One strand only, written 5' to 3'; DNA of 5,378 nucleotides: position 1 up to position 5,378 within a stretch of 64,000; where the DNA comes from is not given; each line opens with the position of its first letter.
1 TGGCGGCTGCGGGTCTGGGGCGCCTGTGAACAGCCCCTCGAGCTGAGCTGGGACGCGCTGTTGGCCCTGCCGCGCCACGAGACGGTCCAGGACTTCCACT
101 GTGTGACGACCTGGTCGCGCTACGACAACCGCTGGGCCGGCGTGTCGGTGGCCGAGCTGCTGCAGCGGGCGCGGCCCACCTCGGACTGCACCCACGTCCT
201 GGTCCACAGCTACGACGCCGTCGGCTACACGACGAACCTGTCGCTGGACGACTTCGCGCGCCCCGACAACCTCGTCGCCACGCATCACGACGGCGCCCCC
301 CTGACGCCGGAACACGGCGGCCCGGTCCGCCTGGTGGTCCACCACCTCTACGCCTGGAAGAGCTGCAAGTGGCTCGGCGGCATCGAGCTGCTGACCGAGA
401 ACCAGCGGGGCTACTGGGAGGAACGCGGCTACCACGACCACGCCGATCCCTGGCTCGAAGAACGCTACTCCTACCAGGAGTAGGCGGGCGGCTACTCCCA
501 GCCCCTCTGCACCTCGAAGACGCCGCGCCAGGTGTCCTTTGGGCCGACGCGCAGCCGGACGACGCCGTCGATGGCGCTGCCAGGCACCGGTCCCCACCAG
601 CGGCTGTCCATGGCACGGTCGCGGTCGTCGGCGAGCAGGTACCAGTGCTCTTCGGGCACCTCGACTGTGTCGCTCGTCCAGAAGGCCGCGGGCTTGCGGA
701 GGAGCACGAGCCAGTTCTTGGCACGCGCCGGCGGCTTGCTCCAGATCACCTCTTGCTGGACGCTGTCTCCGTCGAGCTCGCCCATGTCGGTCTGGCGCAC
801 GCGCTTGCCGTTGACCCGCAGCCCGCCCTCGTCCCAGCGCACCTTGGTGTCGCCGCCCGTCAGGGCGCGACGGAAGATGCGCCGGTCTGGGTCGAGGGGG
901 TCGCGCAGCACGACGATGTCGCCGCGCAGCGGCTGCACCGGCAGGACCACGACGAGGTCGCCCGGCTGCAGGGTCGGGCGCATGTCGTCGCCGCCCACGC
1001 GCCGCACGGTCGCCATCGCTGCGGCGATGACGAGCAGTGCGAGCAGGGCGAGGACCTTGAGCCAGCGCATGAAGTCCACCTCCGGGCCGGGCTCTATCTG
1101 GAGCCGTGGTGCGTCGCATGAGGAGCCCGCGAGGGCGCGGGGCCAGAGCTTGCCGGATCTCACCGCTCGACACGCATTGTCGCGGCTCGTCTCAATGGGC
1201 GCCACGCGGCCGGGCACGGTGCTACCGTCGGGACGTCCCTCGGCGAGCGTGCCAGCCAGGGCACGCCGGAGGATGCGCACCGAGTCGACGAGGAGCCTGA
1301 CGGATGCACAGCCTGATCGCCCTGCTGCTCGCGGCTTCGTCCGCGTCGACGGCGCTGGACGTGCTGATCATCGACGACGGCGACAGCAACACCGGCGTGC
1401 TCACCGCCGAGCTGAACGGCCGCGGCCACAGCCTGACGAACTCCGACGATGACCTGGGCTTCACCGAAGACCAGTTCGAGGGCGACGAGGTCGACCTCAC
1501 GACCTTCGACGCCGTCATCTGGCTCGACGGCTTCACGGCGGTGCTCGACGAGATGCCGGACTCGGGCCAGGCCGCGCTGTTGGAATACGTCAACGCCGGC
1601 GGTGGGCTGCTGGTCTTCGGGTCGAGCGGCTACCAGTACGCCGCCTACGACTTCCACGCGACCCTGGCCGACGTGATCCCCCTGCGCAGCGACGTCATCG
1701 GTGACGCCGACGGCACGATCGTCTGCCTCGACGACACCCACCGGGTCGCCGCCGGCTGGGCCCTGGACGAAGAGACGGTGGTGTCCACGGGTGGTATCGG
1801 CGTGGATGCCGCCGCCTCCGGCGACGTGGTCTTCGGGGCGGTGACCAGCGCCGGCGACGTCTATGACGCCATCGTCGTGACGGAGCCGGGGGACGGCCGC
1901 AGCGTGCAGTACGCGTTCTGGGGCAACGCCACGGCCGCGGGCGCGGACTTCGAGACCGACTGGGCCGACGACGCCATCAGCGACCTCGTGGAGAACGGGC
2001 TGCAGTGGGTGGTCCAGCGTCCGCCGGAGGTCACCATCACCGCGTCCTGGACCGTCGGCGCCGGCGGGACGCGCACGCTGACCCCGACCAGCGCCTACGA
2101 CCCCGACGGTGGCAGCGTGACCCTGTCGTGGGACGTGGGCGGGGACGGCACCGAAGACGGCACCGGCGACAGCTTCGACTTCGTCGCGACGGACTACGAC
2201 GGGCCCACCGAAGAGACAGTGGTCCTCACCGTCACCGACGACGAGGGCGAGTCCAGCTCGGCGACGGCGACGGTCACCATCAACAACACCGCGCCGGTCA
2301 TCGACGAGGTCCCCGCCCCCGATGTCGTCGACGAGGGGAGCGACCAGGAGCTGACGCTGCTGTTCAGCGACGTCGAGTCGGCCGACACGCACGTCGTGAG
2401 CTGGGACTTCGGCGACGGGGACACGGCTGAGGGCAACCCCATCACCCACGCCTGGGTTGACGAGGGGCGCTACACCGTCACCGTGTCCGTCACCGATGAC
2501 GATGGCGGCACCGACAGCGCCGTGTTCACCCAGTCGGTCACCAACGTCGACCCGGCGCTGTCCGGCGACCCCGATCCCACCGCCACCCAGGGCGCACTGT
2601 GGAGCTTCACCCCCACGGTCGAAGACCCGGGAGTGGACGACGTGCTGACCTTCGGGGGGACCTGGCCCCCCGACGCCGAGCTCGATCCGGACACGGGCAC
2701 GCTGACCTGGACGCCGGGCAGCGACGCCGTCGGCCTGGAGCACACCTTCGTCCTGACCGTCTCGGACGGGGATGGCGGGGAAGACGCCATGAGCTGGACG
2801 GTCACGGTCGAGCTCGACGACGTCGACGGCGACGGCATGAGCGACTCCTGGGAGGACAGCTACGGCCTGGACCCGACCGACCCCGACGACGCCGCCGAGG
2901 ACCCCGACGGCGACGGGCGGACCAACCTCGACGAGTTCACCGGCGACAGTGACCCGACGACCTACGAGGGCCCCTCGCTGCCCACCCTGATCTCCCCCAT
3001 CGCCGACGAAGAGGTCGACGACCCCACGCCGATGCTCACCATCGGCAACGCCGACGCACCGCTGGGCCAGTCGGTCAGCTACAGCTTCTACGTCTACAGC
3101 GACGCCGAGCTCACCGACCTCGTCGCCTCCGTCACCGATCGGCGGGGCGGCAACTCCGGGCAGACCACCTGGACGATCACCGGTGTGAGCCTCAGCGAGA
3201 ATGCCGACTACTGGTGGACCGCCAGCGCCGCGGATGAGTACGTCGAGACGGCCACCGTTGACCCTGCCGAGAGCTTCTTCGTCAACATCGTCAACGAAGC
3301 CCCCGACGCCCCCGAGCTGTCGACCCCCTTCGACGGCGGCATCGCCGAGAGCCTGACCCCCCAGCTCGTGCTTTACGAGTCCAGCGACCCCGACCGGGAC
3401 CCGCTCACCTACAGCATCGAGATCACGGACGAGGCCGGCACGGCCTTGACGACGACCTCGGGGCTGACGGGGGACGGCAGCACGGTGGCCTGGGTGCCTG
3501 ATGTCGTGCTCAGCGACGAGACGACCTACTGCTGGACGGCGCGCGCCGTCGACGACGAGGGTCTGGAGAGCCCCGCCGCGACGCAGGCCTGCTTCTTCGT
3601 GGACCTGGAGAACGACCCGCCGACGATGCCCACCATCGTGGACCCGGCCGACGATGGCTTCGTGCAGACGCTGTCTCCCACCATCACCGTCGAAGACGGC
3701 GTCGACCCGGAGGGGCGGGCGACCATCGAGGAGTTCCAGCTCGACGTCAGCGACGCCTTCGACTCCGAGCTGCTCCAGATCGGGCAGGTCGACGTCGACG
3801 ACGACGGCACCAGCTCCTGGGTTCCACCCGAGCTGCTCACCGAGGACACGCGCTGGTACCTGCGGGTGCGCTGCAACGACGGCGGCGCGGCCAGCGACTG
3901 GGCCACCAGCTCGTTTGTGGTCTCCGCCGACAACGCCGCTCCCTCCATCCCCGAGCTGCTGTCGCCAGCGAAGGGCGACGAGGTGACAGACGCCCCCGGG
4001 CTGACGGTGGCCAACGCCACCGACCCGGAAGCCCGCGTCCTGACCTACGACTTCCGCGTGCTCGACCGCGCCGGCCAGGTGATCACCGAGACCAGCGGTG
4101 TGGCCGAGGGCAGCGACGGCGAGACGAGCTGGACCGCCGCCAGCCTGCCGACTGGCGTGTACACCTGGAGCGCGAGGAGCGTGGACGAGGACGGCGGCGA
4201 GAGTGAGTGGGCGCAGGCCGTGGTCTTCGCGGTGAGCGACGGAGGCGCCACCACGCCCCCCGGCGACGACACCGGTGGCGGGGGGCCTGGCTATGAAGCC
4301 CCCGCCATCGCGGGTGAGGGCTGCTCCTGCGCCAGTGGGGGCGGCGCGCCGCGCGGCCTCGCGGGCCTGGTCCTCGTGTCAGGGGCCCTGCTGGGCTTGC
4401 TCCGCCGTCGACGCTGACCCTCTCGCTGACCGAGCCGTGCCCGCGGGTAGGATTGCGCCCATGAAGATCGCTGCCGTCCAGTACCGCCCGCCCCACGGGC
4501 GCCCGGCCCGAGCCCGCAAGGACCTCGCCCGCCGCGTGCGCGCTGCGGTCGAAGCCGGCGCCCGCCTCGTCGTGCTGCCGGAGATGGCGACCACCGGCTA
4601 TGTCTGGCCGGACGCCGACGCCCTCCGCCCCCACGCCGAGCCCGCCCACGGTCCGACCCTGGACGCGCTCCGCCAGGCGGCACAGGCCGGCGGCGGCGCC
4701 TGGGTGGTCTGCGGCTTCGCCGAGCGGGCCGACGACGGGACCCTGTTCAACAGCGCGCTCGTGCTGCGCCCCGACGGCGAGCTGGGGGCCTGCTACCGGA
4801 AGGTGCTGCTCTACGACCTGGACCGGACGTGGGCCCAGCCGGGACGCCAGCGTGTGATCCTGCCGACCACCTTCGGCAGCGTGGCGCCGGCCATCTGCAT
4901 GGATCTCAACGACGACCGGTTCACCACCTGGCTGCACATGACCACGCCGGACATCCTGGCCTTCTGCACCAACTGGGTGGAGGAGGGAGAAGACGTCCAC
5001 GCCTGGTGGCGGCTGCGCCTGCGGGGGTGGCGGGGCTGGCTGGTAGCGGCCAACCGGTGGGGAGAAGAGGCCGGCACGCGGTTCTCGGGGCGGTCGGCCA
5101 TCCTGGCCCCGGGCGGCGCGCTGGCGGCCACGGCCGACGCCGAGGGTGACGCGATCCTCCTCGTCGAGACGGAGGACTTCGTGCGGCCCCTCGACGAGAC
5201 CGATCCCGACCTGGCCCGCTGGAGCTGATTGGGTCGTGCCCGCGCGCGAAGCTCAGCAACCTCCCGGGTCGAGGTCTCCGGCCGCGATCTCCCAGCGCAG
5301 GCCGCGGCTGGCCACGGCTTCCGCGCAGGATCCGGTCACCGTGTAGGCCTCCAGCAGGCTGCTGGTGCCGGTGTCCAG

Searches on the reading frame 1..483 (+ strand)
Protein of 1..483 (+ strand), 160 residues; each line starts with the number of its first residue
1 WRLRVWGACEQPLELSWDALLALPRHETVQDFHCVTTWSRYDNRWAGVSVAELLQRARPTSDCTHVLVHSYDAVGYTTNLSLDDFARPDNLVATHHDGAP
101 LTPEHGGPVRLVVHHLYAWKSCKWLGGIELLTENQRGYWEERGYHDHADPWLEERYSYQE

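Call 9: search_protein_families(library=pfam, proteins=[window:1-483:+], max_evalue=0.001)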
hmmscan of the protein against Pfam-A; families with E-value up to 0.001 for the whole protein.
window:1-483:+ (160 aa): 1 family
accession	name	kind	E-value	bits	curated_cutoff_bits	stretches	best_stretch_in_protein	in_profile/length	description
PF00174.25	Oxidored_molyb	-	3.6e-40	137.8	24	1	1-139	12-169/169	Oxidoreductase molybdopterin binding domain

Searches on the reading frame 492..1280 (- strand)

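Call 9: search_protein_families(library=pfam, proteins=[window:492-1280:-], max_evalue=0.001)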
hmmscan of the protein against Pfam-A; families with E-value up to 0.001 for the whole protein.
window:492-1280:- (262 aa): 2 families
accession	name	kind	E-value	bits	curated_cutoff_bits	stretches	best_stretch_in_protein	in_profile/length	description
PF10502.14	Peptidase_S26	-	5.6e-21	75.7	22.9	1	73-244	4-166/168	Signal peptidase, peptidase S26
PF00717.28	Peptidase_S24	-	0.00028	21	23.3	1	85-126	30-72/116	Peptidase S24-like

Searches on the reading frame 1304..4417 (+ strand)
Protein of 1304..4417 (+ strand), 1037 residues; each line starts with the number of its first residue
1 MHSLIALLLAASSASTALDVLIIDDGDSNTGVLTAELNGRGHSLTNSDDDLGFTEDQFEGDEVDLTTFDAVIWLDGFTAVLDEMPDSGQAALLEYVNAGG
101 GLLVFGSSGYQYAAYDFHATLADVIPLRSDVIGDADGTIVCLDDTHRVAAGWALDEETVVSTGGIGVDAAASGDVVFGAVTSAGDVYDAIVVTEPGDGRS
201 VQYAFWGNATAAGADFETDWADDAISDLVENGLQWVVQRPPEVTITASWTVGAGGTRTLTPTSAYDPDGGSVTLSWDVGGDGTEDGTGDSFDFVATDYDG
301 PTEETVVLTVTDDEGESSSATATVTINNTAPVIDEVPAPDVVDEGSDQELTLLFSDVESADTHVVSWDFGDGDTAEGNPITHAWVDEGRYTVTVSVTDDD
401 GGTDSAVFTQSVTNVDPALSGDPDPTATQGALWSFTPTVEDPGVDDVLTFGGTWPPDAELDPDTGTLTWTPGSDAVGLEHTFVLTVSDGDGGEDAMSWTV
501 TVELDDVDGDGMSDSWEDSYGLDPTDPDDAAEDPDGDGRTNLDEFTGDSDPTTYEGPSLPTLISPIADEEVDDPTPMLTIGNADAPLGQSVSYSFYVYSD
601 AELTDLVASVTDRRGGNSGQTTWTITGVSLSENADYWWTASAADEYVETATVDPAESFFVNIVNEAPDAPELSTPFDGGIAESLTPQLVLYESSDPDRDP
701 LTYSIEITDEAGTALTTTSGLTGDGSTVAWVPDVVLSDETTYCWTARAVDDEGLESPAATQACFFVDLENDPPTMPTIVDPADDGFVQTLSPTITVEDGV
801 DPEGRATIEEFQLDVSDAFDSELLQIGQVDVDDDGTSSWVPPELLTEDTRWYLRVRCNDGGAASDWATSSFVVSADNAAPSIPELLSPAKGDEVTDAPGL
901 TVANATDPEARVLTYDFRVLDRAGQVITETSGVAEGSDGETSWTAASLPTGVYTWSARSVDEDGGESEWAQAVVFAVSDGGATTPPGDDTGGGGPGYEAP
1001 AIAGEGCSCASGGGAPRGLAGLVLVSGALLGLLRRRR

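Call 9: search_protein_families(library=pfam, proteins=[window:1304-4417:+], max_evalue=0.001)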
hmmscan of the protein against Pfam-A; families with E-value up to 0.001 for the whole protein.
window:1304-4417:+ (1037 aa): 6 families
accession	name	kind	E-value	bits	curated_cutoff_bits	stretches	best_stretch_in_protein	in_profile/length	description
PF18911.6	PKD_4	-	1.1e-22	80.3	27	2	328-407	1-80/85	PKD domain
PF00801.26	PKD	-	1.6e-10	41.3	23.5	1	339-409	8-78/80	PKD domain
PF25788.1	Ig_Rha78A_N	-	1.4e-07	32.2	27.4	0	697-765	32-100/105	Rha78A-like, N-terminal immunoglobulin domain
PF05345.18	He_PIG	-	1.7e-06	28.8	24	1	420-502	5-95/96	Putative Ig domain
PF17963.7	Big_9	-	4e-06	28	23.6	1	421-501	8-89/89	Bacterial Ig domain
PF06283.17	ThuA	-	0.00048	20.9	33.4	0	54-151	37-129/209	Trehalose utilisation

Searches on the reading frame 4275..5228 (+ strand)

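Call 9: search_protein_families(library=pfam, proteins=[window:4275-5228:+], max_evalue=0.001)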
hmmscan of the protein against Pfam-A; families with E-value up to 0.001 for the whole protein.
window:4275-5228:+ (317 aa): 1 family
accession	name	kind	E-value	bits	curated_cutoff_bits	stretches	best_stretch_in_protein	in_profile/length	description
PF00795.27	CN_hydrolase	-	4.3e-27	95.5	23.2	1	64-298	1-245/256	Carbon-nitrogen hydrolase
